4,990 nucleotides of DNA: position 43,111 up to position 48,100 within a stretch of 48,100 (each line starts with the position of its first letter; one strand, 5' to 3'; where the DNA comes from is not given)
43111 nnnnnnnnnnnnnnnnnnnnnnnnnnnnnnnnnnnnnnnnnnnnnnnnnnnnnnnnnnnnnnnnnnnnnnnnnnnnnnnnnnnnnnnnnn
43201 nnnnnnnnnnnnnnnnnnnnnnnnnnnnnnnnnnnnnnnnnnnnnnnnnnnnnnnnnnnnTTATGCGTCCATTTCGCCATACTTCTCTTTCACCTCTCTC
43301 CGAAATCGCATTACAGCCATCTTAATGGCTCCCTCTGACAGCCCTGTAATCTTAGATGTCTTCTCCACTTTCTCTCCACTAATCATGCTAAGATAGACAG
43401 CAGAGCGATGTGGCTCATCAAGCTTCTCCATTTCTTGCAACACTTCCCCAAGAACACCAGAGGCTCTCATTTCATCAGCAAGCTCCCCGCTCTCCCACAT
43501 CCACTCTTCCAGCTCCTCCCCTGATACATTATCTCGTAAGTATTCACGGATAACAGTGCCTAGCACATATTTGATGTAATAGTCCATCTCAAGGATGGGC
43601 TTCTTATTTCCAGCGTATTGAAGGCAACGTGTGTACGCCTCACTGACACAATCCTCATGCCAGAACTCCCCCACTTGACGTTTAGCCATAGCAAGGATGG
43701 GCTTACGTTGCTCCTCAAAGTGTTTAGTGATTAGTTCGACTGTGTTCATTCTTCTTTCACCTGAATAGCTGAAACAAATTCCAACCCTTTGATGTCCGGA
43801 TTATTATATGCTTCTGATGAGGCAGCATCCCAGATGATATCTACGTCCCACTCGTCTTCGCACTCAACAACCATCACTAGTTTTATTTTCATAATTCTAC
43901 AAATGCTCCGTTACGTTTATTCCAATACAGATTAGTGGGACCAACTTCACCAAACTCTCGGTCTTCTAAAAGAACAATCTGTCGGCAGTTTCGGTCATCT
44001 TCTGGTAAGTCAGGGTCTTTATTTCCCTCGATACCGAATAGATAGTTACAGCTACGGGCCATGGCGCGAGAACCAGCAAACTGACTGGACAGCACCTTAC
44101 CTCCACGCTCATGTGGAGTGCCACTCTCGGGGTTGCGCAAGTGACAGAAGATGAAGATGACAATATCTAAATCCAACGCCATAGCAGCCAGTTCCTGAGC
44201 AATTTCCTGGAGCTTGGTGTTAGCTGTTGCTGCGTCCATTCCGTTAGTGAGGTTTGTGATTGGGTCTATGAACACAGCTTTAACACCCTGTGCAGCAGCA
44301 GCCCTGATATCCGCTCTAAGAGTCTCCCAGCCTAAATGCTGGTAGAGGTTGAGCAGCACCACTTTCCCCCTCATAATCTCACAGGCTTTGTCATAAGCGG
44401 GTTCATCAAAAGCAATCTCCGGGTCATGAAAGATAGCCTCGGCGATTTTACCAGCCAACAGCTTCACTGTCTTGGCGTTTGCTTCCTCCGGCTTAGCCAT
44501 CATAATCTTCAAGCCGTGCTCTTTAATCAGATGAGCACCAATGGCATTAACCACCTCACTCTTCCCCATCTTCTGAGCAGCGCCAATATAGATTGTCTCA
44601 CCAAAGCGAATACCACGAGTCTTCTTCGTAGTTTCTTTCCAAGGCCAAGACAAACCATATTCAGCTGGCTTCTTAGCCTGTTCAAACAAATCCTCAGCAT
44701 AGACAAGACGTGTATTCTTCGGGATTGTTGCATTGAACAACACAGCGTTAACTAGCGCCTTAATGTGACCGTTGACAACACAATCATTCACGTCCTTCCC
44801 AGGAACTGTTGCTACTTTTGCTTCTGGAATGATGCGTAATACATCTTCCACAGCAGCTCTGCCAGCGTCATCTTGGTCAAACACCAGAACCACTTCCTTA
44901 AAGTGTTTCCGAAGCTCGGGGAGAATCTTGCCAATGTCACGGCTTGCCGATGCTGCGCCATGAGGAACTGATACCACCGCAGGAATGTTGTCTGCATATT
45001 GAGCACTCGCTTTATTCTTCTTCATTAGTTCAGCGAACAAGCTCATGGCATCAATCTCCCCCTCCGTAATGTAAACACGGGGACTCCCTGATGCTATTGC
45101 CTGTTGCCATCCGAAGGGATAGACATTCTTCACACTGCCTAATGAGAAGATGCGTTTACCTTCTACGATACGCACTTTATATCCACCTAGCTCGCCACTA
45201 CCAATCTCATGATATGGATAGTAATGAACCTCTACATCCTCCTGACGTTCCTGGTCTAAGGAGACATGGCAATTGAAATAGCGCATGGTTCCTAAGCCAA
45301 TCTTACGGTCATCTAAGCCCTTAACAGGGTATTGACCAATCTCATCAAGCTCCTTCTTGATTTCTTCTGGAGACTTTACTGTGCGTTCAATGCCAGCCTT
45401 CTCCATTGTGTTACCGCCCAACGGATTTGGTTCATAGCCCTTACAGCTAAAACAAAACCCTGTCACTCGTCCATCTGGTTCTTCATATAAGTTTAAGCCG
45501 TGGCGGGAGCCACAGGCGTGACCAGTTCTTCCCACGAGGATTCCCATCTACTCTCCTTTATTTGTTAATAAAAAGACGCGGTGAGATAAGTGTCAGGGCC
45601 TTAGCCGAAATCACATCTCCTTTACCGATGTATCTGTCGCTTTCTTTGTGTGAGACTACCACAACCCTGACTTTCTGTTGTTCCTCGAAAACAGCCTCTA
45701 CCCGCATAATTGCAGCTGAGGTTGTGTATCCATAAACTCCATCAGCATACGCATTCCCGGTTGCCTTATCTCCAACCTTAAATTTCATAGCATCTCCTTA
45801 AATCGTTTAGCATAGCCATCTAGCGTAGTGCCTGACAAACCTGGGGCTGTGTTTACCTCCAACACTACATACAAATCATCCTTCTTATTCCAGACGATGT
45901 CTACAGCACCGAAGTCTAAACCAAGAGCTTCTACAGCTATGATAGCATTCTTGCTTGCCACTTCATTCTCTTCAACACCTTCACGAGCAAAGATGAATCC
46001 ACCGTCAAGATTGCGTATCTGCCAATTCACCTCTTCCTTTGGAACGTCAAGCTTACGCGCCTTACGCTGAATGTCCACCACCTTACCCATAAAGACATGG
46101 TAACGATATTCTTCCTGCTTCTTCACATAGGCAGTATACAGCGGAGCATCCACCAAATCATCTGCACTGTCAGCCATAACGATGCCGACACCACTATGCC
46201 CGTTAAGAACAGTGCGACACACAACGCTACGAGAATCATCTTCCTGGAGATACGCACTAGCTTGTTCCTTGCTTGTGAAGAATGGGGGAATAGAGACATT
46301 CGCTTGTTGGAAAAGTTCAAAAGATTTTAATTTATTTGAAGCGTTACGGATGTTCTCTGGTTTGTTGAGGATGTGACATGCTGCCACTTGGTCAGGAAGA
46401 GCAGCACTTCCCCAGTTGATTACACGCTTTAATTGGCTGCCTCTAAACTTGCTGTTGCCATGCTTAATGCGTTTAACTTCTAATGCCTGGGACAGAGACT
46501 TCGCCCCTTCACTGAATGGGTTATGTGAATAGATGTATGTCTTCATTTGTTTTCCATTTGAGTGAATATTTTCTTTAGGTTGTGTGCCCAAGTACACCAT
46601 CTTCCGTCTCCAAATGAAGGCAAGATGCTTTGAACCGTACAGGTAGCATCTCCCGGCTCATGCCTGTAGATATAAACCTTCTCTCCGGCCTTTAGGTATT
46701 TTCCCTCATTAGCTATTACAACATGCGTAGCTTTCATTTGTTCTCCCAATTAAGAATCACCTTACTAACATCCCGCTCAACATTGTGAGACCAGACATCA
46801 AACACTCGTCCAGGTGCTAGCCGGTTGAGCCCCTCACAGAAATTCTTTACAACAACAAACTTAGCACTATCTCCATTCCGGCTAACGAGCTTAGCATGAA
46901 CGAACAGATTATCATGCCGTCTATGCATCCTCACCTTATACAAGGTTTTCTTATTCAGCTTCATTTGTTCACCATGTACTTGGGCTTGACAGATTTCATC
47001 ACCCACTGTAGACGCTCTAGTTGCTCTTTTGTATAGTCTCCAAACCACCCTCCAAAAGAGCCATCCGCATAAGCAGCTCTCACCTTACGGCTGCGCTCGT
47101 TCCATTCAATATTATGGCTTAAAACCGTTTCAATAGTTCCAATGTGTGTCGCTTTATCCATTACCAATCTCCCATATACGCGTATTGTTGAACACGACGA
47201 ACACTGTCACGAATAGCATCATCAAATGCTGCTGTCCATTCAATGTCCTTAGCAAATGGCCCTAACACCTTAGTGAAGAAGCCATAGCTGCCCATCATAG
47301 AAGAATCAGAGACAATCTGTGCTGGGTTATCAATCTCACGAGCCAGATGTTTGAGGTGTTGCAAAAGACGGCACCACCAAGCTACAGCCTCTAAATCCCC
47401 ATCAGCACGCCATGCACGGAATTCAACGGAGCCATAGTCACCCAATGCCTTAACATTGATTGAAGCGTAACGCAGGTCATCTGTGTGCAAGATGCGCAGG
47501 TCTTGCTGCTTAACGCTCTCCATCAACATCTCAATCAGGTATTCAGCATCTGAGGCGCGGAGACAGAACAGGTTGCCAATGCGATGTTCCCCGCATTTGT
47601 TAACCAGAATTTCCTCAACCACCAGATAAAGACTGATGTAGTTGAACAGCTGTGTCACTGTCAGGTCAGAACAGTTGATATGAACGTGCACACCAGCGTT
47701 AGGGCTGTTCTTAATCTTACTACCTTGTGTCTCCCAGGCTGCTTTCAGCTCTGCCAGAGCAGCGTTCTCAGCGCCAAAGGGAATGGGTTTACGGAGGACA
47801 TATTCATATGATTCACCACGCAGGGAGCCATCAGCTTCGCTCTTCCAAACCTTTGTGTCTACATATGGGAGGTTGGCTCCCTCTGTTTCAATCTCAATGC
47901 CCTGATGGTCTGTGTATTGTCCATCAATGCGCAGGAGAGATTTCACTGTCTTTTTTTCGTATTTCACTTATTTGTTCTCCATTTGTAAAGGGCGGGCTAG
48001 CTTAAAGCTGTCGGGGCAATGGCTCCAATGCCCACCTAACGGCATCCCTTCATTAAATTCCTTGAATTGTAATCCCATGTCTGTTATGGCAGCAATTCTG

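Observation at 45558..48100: Enzyme island continues across the circular junction: ATP-grasp ligase and Amidoligase_2-type ligase separated by three tandem ENK genes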

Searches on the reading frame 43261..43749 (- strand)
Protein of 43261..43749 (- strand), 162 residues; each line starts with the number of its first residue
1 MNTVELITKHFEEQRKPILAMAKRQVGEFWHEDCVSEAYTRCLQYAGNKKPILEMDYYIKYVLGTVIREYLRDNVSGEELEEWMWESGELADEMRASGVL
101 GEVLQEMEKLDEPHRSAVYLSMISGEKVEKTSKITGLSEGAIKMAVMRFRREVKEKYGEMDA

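Call 8: search_protein_families(library=pfam, proteins=[window:43261-43749:-], max_evalue=0.01)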
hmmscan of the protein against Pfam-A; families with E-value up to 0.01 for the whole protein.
window:43261-43749:- (162 aa): 1 family
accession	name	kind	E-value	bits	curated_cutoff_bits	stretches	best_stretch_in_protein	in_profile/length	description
PF08281.18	Sigma70_r4_2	-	9.4e-06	25.6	25.7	1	102-151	3-52/54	Sigma-70, region 4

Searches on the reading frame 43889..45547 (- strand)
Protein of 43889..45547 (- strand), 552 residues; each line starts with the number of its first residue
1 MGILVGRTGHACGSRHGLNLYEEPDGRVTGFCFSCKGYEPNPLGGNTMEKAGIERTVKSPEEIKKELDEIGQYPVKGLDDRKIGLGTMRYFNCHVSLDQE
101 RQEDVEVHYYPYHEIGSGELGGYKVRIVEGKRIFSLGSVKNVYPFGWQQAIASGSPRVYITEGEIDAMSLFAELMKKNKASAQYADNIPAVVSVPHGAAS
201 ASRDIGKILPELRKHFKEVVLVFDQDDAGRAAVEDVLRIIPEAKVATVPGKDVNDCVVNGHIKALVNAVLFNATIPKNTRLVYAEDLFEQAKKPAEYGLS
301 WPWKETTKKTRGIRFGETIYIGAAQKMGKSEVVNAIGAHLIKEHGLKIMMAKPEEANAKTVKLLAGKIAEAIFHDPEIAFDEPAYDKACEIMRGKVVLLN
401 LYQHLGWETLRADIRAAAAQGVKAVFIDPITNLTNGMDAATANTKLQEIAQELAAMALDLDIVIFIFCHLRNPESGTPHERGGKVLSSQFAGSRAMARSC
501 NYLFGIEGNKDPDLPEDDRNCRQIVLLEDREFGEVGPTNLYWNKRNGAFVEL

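Call 8: search_protein_families(library=pfam, proteins=[window:43889-45547:-], max_evalue=0.01)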
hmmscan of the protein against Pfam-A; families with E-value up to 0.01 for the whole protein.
window:43889-45547:- (552 aa): 5 families
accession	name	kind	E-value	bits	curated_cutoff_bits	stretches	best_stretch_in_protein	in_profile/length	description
PF13155.12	Toprim_2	-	4.1e-10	40.3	22.1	1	159-256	1-87/88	Toprim-like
PF03796.21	DnaB_C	-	2.4e-08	34.1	27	1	303-474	6-183/255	DnaB-like helicase C terminal domain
PF13662.12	Toprim_4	-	0.00029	21.4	25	1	185-238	18-72/85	Toprim domain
PF01751.28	Toprim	-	0.00044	20.8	23.1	1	158-240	2-84/96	Toprim domain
PF13481.12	AAA_25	-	0.0013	18.8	27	1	407-473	124-193/195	AAA domain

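Call 41: find_related_loci(query=A1, collection=viral_contigs, flank=10000)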
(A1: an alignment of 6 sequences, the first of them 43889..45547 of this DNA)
Query A1 (552 aa) in viral_contigs; peptide patterns used: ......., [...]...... (x = any residue, [..] = any of these).
207 stretches matched a pattern; 122 encode a relative of the query (tblastn E <= 1e-3); the best 80 are kept; 80 distinct loci.
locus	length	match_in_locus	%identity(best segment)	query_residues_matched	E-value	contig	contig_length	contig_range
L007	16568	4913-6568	80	1-552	0e+0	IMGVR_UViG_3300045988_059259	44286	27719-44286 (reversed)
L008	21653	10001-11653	80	1-552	0e+0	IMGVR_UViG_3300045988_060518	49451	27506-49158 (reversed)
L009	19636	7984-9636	79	1-552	0e+0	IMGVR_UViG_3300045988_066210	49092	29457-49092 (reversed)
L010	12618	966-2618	76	1-552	0e+0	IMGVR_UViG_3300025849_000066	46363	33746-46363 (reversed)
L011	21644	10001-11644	72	2-552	0e+0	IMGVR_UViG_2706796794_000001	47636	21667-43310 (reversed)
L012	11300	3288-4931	59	2-552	0e+0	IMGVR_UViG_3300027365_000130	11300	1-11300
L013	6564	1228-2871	58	2-552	0e+0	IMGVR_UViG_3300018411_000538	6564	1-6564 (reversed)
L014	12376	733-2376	54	2-552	0e+0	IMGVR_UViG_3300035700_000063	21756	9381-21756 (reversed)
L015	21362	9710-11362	77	2-552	0e+0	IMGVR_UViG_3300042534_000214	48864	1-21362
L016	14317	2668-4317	54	1-552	0e+0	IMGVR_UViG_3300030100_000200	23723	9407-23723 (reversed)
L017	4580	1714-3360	55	2-552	0e+0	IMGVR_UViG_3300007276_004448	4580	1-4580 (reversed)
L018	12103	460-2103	55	1-552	0e+0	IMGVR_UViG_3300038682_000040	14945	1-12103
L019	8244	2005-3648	55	1-552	0e+0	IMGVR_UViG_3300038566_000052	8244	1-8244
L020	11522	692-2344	55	1-552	0e+0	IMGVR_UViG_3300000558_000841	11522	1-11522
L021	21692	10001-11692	54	7-551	0e+0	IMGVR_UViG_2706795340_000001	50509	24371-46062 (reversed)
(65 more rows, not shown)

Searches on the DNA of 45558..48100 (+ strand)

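Call 7: search_dna_similar(query=window:45558-48100:+, collection=phages, mode=near, max_rows=20)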
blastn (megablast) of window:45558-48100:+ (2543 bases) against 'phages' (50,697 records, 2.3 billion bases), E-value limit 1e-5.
Records with a match: 3; places in all: 3; records where one place covers at least 80% of the query: 0.
Best place of each record, by identity: 60-80% 3.
By first word of the organism name: Citrobacter 2; Klebsiella 1.
By host as written in the record: Citrobacter sp. TM1552 2; Klebsiella pneumoniae 1.
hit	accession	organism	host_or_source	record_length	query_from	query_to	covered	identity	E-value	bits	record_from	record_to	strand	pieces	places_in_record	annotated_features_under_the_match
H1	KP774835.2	Citrobacter phage CVT22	Citrobacter sp. TM1552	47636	267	782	20%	71.7%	3e-23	117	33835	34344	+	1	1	putative ATP grasp protein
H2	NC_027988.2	Citrobacter phage CVT22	Citrobacter sp. TM1552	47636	267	782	20%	71.7%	3e-23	117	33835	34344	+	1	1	ribosomal protein S6 glutaminyl transferase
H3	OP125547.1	Klebsiella phage vB_KpnP_Klyazma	Klebsiella pneumoniae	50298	413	872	18%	77.6%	2e-69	270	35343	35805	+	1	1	putative ATP grasp protein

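Call 10: get_annotated_region(hit=H3, flank=9000)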
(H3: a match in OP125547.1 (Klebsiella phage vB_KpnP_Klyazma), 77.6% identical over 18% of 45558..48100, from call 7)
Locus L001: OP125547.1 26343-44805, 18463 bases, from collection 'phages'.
description: Klebsiella phage vB_KpnP_Klyazma, complete genome.
organism: Klebsiella phage vB_KpnP_Klyazma (NCBI taxid 2972439)
taxonomy: Viruses; Duplodnaviria; Heunggongvirae; Uroviricota; Caudoviricetes; Zobellviridae; Citrovirus
host: Klebsiella pneumoniae; source: river water; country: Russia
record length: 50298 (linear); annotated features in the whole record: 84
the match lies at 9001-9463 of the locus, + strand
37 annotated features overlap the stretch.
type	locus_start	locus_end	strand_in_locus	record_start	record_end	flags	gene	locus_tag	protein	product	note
CDS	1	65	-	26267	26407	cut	-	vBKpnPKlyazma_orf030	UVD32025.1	hypothetical protein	-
CDS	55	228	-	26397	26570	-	-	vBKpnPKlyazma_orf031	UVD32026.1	hypothetical protein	-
CDS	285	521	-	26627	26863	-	-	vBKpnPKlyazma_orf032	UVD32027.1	hypothetical protein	-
CDS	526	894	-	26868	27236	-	-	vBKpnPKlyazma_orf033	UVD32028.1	putative nuclease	-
CDS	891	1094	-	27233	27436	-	-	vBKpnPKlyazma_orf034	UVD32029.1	hypothetical protein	-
CDS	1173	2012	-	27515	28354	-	-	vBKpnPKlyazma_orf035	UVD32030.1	putative exonuclease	-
CDS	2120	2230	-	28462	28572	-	-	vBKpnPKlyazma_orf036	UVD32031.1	terminase small subunit / SaV-like protein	-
CDS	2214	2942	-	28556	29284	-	-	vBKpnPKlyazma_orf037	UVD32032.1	hypothetical protein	-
CDS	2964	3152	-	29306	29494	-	-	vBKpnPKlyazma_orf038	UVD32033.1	hypothetical protein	-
CDS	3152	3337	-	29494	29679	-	-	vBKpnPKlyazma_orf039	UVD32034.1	hypothetical protein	-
CDS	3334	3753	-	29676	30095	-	-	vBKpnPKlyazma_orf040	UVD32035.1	putative endonuclease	-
CDS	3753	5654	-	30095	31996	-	-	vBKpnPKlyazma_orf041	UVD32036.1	putative DNA polymerase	-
CDS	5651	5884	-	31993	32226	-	-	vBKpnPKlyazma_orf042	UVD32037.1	hypothetical protein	-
CDS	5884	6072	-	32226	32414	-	-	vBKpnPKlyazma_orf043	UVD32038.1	hypothetical protein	-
CDS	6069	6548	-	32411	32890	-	-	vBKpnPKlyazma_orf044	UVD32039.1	putative sigma factor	-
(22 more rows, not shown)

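Call 12: get_annotated_region(hit=H2, flank=12000)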
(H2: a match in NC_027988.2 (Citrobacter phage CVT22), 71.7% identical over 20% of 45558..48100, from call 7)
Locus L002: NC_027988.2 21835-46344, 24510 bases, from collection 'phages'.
description: Citrobacter phage CVT22, complete genome.
organism: Citrobacter phage CVT22 (NCBI taxid 1622234)
taxonomy: Viruses; Duplodnaviria; Heunggongvirae; Uroviricota; Caudoviricetes; Zobellviridae; Citrovirus; Citrovirus coptotermitis
host: Citrobacter sp. TM1552; source: -; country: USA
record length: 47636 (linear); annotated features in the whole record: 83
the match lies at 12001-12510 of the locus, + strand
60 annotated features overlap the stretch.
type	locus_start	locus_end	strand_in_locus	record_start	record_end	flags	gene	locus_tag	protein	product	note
CDS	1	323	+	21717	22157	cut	-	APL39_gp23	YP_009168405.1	hypothetical protein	-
CDS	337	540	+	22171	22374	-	-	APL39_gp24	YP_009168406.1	hypothetical protein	-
CDS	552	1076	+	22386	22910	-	-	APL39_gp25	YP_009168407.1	hypothetical protein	-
CDS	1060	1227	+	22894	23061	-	-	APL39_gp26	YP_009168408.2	hypothetical protein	-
CDS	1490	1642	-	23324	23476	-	-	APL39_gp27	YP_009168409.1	hypothetical protein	-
CDS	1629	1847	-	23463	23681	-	-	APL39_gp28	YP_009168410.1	putative AdoMet-MTase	-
CDS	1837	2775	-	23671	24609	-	-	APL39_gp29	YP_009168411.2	DNA polymerase exonuclease subunit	-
CDS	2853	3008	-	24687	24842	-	-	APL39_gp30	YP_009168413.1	hypothetical protein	-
CDS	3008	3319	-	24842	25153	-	-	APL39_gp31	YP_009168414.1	putative AAT_I superfamily protein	-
CDS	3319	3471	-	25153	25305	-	-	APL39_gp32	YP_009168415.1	hypothetical protein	-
CDS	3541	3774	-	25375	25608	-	-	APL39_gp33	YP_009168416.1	hypothetical protein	-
CDS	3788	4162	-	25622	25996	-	-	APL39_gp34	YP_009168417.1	HNH endonuclease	-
CDS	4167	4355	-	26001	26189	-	-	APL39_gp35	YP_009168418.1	hypothetical protein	-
CDS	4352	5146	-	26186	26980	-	-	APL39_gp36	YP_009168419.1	putative exonuclease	-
CDS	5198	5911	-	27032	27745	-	-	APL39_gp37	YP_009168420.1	hypothetical protein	-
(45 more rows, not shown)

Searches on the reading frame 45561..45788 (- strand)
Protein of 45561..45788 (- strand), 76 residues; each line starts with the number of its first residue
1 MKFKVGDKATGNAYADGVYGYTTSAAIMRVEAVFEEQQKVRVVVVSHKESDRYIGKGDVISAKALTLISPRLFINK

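Call 26: search_protein_families(library=pfam, proteins=[window:45561-45788:-], max_evalue=1)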
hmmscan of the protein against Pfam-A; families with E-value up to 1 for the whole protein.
seq(76 aa): 0 families

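Call 27: search_protein_families(library=phrogs, proteins=[window:45561-45788:-], max_evalue=0.1)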
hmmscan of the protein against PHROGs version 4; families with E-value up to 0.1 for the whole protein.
seq(76 aa): 0 families
